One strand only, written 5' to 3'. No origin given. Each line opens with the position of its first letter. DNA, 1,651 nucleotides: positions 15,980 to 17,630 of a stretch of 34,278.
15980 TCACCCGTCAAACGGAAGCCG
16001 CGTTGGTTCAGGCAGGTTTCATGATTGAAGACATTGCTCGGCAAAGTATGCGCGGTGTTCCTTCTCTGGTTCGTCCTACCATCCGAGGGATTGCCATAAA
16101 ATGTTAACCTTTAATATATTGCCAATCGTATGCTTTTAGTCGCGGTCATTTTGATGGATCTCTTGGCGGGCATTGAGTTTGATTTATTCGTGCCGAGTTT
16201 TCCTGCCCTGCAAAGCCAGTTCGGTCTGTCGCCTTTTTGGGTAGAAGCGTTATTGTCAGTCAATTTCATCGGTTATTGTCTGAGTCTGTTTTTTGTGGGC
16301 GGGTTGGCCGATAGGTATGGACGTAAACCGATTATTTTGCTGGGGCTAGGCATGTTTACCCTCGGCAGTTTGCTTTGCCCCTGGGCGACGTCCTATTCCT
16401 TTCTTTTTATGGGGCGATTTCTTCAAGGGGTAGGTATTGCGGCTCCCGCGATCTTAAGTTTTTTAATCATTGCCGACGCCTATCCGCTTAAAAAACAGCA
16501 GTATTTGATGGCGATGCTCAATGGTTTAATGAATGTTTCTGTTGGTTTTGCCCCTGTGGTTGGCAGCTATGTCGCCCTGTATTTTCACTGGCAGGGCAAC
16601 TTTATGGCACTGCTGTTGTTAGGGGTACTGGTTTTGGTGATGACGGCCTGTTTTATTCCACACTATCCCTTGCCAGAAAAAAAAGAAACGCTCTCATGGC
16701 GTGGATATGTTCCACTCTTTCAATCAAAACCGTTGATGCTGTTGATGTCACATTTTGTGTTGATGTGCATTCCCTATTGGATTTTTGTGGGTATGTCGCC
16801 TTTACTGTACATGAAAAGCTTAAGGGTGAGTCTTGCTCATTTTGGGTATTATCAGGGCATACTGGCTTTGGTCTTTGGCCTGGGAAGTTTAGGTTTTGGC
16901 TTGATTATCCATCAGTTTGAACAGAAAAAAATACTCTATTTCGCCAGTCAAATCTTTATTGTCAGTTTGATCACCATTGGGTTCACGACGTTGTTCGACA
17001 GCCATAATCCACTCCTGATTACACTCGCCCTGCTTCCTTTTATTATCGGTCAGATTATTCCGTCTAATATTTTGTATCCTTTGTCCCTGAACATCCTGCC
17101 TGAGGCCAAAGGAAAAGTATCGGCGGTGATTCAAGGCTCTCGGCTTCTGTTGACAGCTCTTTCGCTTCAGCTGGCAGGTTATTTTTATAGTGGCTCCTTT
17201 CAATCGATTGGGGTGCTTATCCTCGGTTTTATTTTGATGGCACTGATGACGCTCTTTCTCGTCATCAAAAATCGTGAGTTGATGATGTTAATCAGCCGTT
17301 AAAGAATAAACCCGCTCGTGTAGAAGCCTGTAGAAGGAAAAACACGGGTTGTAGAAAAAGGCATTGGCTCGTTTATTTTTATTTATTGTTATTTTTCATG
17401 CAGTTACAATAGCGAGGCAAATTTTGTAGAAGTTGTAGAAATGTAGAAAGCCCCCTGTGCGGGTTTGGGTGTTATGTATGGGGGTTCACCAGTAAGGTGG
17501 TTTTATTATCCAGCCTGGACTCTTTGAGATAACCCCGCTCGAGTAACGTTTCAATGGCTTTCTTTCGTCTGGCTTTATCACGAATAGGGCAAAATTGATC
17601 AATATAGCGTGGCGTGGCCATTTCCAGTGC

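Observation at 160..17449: Two six-copy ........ iteron clusters bracket the 17-kb cargo block, one of them abutting a DUF3987 gene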

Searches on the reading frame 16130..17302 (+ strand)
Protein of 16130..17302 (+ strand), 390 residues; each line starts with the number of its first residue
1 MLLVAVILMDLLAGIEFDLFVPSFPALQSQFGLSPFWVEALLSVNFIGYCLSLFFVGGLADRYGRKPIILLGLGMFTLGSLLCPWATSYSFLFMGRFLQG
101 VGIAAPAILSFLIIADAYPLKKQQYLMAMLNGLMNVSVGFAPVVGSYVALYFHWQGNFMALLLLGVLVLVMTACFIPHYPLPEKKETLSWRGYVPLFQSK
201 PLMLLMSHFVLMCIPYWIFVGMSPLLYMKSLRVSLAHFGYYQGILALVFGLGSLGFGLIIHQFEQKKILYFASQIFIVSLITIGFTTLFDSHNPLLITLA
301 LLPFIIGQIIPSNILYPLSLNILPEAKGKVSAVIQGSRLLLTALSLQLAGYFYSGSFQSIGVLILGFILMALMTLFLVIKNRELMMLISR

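Call 10: search_protein_families(library=pfam, proteins=[window:16130-17302:+])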
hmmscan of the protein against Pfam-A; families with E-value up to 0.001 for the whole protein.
window:16130-17302:+ (390 aa): 3 families
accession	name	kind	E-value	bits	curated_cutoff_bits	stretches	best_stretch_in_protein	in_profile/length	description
PF07690.21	MFS_1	-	1e-41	143.5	33.4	1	11-343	6-344/347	Major Facilitator Superfamily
PF00083.30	Sugar_tr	-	6.2e-12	45.6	22.3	1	36-177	46-192/452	Sugar (and other) transporter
PF06609.19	TRI12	-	5.9e-05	22.1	23.2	1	46-171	88-212/599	Fungal trichothecene efflux pump (TRI12)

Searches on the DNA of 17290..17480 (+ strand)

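Call 31: search_dna_similar(query=window:17290-17480:+, collection=plasmids, mode=distant, max_rows=20, max_evalue=0.01)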
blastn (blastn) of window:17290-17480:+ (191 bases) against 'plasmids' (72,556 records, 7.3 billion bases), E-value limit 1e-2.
No match.
